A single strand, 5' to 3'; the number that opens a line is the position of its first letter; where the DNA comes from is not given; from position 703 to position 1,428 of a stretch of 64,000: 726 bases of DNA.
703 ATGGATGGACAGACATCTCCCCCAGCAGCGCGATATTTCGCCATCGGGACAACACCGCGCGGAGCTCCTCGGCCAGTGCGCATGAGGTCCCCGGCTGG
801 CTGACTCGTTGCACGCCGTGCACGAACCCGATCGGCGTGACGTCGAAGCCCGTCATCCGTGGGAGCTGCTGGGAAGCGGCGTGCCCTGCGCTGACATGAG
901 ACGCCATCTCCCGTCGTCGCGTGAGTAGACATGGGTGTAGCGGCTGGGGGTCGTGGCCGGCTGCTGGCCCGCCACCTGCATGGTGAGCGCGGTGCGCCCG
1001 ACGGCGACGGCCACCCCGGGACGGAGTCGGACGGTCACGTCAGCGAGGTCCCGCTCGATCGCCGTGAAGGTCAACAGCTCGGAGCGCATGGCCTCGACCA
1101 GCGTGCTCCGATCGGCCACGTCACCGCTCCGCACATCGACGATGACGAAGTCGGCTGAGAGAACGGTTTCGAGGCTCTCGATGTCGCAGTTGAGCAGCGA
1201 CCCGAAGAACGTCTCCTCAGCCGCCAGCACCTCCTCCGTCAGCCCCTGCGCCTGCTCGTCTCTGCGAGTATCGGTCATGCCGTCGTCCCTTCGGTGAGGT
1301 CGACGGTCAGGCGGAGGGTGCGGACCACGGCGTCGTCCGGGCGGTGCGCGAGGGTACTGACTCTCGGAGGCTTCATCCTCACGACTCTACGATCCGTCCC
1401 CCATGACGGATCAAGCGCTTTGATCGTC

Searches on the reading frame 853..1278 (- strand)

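Call 81: search_protein_families(library=pfam, proteins=[window:853-1278:-], max_evalue=0.0001)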
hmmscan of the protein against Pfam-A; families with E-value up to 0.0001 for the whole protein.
window:853-1278:- (141 aa): 3 families
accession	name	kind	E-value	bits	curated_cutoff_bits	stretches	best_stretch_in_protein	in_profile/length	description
PF14534.12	DUF4440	-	1e-17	64.9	25.2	1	17-127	1-107/107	Domain of unknown function (DUF4440)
PF13474.12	SnoaL_3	-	5e-08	33.8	22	1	21-130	5-114/121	SnoaL-like domain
PF13577.12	SnoaL_4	-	2.7e-06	27.9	24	1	37-127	29-122/126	SnoaL-like domain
